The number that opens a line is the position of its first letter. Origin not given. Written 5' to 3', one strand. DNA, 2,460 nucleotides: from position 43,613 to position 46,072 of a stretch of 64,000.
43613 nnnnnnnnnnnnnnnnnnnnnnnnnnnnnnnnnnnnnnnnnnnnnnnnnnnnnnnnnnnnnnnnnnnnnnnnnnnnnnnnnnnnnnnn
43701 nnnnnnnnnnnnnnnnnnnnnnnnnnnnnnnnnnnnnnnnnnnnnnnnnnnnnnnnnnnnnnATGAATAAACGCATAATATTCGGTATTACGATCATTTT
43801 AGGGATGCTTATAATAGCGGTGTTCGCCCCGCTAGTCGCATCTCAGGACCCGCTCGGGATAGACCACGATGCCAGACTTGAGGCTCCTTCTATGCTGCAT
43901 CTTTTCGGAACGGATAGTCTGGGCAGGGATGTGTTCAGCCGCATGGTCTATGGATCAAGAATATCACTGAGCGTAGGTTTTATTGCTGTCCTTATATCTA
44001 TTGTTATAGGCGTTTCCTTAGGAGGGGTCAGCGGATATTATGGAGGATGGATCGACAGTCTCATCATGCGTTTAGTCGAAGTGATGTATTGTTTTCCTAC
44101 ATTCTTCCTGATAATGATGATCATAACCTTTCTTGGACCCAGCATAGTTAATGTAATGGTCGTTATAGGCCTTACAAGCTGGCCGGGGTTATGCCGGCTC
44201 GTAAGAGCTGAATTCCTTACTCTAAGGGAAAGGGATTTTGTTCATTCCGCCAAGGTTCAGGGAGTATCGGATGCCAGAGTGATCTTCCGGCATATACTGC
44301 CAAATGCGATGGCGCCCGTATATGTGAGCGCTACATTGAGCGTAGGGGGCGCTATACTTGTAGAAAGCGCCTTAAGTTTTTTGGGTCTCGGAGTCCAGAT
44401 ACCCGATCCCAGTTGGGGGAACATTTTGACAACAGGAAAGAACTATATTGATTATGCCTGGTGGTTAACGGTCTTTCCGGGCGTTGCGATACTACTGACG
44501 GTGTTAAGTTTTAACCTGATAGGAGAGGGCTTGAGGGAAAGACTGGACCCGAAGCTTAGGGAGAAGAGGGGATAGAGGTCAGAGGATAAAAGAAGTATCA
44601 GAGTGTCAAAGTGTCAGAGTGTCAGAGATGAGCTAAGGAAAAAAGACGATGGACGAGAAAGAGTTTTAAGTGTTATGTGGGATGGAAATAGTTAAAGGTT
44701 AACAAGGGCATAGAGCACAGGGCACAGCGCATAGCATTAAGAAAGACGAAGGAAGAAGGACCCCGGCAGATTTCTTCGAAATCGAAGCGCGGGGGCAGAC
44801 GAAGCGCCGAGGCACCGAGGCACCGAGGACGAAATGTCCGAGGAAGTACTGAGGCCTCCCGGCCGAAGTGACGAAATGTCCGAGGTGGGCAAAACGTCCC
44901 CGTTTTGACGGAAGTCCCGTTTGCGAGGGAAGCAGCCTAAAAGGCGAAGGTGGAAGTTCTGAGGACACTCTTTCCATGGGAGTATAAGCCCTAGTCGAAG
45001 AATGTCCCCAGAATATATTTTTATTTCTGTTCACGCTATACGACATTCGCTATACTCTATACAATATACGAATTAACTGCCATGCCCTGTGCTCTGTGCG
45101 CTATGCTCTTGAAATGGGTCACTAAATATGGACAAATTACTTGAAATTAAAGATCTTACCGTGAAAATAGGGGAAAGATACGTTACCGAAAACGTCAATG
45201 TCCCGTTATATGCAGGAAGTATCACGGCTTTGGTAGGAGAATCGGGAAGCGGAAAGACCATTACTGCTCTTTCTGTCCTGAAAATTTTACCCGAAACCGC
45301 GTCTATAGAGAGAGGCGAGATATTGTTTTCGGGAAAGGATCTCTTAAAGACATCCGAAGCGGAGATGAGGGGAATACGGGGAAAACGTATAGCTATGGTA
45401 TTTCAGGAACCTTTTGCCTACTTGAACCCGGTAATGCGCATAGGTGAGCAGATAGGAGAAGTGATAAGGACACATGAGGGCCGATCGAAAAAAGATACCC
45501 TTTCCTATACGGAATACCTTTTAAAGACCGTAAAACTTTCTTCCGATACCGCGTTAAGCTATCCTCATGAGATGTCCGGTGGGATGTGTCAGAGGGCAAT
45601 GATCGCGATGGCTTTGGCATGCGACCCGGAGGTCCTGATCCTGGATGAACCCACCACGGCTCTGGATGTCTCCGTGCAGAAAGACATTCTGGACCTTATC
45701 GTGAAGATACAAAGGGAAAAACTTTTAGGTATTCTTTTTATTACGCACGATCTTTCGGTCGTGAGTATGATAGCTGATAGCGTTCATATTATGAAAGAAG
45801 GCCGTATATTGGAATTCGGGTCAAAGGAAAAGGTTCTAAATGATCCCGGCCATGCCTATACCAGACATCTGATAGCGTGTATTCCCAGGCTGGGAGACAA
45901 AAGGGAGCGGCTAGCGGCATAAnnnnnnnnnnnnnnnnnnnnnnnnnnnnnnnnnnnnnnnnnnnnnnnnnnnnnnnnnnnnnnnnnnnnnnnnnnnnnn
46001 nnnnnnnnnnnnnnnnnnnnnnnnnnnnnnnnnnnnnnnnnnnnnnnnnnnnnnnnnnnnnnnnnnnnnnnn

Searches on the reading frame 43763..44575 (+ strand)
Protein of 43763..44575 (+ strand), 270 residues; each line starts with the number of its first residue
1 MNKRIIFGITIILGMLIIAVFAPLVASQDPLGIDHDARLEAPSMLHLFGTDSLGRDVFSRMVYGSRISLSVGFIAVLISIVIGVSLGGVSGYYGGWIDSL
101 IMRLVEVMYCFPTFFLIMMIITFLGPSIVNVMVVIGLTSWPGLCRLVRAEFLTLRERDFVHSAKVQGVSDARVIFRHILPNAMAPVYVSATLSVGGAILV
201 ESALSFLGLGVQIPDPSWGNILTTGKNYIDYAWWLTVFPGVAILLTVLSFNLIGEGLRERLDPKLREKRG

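Call 27: search_protein_families(library=pfam, proteins=[window:43763-44575:+])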
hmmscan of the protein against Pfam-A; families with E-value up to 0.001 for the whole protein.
window:43763-44575:+ (270 aa): 2 families
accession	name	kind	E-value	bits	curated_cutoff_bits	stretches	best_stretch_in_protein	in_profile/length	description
PF00528.27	BPD_transp_1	-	5.4e-35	121.2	26.4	1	83-266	1-183/184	Binding-protein-dependent transport system inner membrane component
PF12911.12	OppC_N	-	8.9e-05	22.7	23.9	1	2-42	13-53/53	N-terminal TM domain of oligopeptide transport permease C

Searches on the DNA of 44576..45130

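Call 37: search_rna_families(source=window, start=44576, end=45130, threshold=evalue, max_evalue=5)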
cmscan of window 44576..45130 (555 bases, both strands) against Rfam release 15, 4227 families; matches with E-value up to 5: 1.
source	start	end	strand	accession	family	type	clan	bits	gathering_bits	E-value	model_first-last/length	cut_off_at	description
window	44616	44647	+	RF03092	Ocean-VII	Gene; sRNA;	-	12.4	53.5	0.84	1-41/41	no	Ocean-VII RNA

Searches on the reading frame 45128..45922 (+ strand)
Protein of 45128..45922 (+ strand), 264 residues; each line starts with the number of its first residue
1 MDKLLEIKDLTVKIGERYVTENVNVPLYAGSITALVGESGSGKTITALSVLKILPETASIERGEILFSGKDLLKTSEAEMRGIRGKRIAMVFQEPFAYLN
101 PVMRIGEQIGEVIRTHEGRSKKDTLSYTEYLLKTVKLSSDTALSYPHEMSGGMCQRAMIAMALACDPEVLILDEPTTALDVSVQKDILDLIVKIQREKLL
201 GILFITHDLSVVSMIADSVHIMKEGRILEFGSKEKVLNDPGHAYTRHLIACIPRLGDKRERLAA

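Call 27: search_protein_families(library=pfam, proteins=[window:45128-45922:+])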
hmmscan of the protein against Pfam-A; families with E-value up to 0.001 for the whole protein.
window:45128-45922:+ (264 aa): 5 families
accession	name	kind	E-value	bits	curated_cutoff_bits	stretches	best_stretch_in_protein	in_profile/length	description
PF00005.33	ABC_tran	-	2.5e-26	93.3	25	1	21-177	2-137/137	ABC transporter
PF13304.12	AAA_21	-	1.8e-10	41.8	27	1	139-212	229-303/304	AAA domain, putative AbiEii toxin, Type IV TA system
PF08352.17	oligo_HPY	-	3.1e-06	27.9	27.1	1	229-261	2-34/65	Oligopeptide/dipeptide transporter, C-terminal region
PF13401.12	AAA_22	-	1.5e-05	25.8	27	1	31-206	6-122/130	AAA domain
PF02463.25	SMC_N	-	0.00022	21.1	40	1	10-222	5-212/220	RecF/RecN/SMC N terminal domain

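Call 29: find_encoding_contigs(protein=window:45128-45922:+, flank=3000, max_places=8)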
Protein window:45128-45922:+ (264 aa): 3 contigs read that carry it; 3 places shown.
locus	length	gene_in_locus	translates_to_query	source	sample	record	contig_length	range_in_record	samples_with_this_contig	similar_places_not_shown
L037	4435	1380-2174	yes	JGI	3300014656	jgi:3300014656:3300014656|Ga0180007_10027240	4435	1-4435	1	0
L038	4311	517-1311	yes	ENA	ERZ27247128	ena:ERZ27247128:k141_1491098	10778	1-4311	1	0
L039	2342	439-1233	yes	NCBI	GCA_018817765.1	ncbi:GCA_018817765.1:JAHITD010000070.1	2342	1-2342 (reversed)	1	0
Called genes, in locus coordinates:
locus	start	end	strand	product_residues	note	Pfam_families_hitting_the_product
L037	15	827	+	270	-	PF00528:BPD_transp_1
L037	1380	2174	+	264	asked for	PF00005:ABC_tran, PF13401:AAA_22 (faint), PF13304:AAA_21, PF08352:oligo_HPY (weak)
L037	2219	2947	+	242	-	PF00005:ABC_tran, PF02463:SMC_N (faint), PF13304:AAA_21 (weak), PF08352:oligo_HPY (weak)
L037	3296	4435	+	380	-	?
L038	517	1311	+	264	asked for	PF00005:ABC_tran, PF13401:AAA_22 (faint), PF13304:AAA_21, PF08352:oligo_HPY (weak)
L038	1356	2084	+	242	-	PF00005:ABC_tran, PF02463:SMC_N (faint), PF13304:AAA_21 (weak), PF08352:oligo_HPY (weak)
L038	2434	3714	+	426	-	PF00330:Aconitase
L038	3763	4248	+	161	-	PF00694:Aconitase_C, PF06434:Aconitase_2_N (weak)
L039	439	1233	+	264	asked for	PF00005:ABC_tran, PF13401:AAA_22 (faint), PF13304:AAA_21, PF08352:oligo_HPY (weak)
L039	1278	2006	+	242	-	PF00005:ABC_tran, PF02463:SMC_N (faint), PF13304:AAA_21 (weak), PF08352:oligo_HPY (weak)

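Call 32: find_homologous_proteins(query=window:45128-45922:+, max_evalue=1e-60)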
Query window:45128-45922:+ (264 aa): 2268 proteins with E <= 1e-60 among 8000 candidates; the best 120 are listed.
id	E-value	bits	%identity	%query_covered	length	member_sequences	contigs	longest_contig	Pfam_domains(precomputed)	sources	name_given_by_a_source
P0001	3.5e-165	565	100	100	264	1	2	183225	PF00005.34,PF13401.13,PF08352.18,PF13304.13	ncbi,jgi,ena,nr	ncbi:MAG: ABC transporter ATP-binding protein [Candidatus Omnitrophota bacterium]|nr:ABC transporter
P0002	2.3e-100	353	64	99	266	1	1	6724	PF00005.34,PF08352.18,PF13304.13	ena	-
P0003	1.2e-96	341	63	99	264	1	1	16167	PF00005.34,PF13401.13,PF02463.26,PF13304.13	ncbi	ncbi:MAG: ABC transporter ATP-binding protein [Candidatus Omnitrophota bacterium]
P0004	4.8e-96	339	62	99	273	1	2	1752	PF00005.34,PF13401.13,PF08352.18,PF13304.13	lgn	-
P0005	2.7e-95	337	61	98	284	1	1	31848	PF00005.34,PF08352.18,PF13304.13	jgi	-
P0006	1.3e-94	334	61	98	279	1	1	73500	PF00005.34,PF08352.18,PF13304.13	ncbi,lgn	-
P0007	4.5e-94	333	62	100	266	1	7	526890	PF00005.34,PF02463.26,PF08352.18,PF13304.13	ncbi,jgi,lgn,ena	-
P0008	1.2e-93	331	61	98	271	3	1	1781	PF00005.34,PF13401.13,PF08352.18,PF13304.13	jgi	-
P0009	1.3e-93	331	62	100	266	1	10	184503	PF00005.34,PF02463.26,PF08352.18,PF13304.13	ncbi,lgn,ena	ncbi:MAG: ABC transporter ATP-binding protein [Candidatus Omnitrophota bacterium]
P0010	1.4e-93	331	61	99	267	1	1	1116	PF00005.34,PF02463.26,PF08352.18,PF13304.13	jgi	-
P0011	1.6e-93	331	60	100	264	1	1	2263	PF00005.34,PF13401.13,PF02463.26,PF08352.18,PF13304.13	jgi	jgi:ABC-type glutathione transport system ATPase component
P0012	2.2e-93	330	61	99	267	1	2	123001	PF00005.34,PF13401.13,PF08352.18,PF13304.13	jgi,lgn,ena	-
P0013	4.1e-93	330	61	99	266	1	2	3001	PF00005.34,PF13401.13,PF02463.26,PF08352.18,PF13304.13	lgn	-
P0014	4.5e-93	329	61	99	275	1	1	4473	PF00005.34,PF13401.13,PF02463.26,PF08352.18,PF13304.13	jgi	jgi:ABC-type glutathione transport system ATPase component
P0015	5.4e-93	329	63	98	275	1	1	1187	PF00005.34,PF13401.13,PF02463.26,PF08352.18,PF13304.13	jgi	-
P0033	1.2e-90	321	60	99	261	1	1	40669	PF00005.34,PF13401.13,PF02463.26,PF08352.18,PF13304.13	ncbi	ncbi:ABC transporter ATP-binding protein [Candidatus Omnitrophota bacterium]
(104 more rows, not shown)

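Call 33: find_encoding_contigs(protein=P0007, flank=4000, max_places=2)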
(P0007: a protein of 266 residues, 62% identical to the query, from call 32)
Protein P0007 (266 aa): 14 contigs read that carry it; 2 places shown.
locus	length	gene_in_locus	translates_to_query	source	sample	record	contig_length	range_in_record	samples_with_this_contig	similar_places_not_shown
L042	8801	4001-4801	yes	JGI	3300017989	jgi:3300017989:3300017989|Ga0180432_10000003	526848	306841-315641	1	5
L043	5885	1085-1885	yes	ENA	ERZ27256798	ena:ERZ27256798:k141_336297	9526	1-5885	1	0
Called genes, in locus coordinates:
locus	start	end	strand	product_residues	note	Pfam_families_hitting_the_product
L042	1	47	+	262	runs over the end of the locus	PF00121:TIM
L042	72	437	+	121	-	PF03840:SecG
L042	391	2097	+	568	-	PF00496:SBP_bac_5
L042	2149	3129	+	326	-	PF19300:BPD_transp_1_N, PF00528:BPD_transp_1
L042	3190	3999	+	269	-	PF00528:BPD_transp_1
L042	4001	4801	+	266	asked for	PF00005:ABC_tran, PF02463:SMC_N (faint), PF13304:AAA_21, PF08352:oligo_HPY (weak)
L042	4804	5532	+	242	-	PF00005:ABC_tran, PF13304:AAA_21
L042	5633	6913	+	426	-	PF00330:Aconitase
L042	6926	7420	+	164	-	PF00694:Aconitase_C, PF06434:Aconitase_2_N (faint)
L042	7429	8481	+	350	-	PF00180:Iso_dh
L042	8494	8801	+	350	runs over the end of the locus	PF01118:Semialdhyde_dh, PF02774:Semialdhyde_dhC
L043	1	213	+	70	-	?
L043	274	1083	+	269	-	PF00528:BPD_transp_1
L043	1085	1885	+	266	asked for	PF00005:ABC_tran, PF02463:SMC_N (faint), PF13304:AAA_21, PF08352:oligo_HPY (weak)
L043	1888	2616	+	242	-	PF00005:ABC_tran, PF13304:AAA_21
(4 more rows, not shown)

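Call 34: find_encoding_contigs(protein=P0003, flank=4000, max_places=2)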
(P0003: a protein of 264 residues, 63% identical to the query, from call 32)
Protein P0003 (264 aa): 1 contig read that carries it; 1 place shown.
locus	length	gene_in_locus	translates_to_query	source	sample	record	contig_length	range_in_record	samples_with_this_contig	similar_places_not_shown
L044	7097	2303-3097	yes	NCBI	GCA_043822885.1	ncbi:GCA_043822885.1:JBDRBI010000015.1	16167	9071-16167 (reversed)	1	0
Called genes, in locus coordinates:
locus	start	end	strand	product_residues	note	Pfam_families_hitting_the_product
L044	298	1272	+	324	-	PF19300:BPD_transp_1_N, PF00528:BPD_transp_1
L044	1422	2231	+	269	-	PF12911:OppC_N (weak), PF00528:BPD_transp_1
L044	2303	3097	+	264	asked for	PF02463:SMC_N (weak), PF00005:ABC_tran, PF13401:AAA_22 (faint), PF13304:AAA_21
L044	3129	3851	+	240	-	PF02463:SMC_N (faint), PF00005:ABC_tran, PF13304:AAA_21 (weak)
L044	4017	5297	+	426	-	PF00330:Aconitase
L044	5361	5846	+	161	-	PF06434:Aconitase_2_N, PF00694:Aconitase_C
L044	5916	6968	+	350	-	PF00180:Iso_dh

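Call 70: find_encoding_contigs(protein=P0009, flank=2500, max_places=1)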
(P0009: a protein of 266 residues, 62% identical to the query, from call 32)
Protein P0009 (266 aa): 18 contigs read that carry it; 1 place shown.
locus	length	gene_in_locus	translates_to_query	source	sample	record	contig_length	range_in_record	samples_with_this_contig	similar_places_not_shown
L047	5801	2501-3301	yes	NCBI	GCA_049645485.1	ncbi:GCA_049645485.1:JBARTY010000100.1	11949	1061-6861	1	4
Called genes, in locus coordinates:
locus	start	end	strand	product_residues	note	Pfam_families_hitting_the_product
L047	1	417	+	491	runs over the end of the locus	PF00496:SBP_bac_5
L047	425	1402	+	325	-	PF19300:BPD_transp_1_N, PF00528:BPD_transp_1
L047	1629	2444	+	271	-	PF12911:OppC_N (weak), PF00528:BPD_transp_1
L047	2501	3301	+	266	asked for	PF02463:SMC_N (weak), PF00005:ABC_tran, PF13304:AAA_21, PF08352:oligo_HPY (faint)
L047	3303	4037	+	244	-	PF00005:ABC_tran, PF13304:AAA_21 (weak)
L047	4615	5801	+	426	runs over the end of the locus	PF00330:Aconitase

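Call 71: find_encoding_contigs(protein=P0006, flank=2500, max_places=1)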
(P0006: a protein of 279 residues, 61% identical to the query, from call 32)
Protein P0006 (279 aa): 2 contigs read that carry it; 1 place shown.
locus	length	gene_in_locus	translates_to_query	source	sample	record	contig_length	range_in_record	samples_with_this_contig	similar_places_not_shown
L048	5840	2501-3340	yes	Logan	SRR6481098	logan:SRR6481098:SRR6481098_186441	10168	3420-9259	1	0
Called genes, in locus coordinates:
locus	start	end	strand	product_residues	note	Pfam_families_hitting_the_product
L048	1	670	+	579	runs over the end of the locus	PF00496:SBP_bac_5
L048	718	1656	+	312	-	PF19300:BPD_transp_1_N (faint), PF00528:BPD_transp_1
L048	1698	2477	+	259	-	PF00528:BPD_transp_1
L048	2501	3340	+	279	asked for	PF00005:ABC_tran, PF13304:AAA_21, PF08352:oligo_HPY (weak)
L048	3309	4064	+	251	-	PF00005:ABC_tran, PF13304:AAA_21 (weak)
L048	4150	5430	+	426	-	PF00330:Aconitase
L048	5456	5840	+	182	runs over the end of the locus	PF06434:Aconitase_2_N (weak), PF00694:Aconitase_C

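Call 72: find_encoding_contigs(protein=P0033, flank=2500, max_places=1)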
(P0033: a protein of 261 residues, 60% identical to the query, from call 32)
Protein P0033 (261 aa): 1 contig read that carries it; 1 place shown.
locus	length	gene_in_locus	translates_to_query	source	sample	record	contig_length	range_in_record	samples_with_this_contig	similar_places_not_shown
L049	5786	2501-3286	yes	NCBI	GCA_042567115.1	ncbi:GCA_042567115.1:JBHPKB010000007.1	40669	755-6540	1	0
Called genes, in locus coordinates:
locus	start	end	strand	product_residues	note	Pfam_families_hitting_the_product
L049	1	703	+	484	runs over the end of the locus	PF00496:SBP_bac_5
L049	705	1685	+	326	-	PF19300:BPD_transp_1_N, PF00528:BPD_transp_1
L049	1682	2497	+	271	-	PF12911:OppC_N, PF00528:BPD_transp_1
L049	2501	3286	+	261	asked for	PF02463:SMC_N (faint), PF00005:ABC_tran, PF13401:AAA_22, PF13304:AAA_21, PF08352:oligo_HPY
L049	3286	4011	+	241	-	PF00005:ABC_tran, PF13304:AAA_21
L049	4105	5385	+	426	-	PF00330:Aconitase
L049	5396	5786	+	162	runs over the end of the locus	PF00694:Aconitase_C, PF06434:Aconitase_2_N (weak)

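Call 73: find_encoding_contigs(protein=P0002, flank=2500, max_places=1)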
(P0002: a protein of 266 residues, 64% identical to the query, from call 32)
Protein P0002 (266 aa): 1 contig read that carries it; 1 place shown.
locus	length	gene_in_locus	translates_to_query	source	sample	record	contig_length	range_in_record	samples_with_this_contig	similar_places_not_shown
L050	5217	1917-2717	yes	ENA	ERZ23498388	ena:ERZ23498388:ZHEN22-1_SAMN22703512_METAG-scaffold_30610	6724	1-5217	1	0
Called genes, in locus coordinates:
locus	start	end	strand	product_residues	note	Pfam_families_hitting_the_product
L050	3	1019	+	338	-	?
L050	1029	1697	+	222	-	PF12911:OppC_N (weak), PF00528:BPD_transp_1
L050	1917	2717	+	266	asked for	PF00005:ABC_tran, PF13304:AAA_21, PF08352:oligo_HPY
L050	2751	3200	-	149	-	-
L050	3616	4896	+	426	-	PF00330:Aconitase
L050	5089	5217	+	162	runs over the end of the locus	PF06434:Aconitase_2_N (weak), PF00694:Aconitase_C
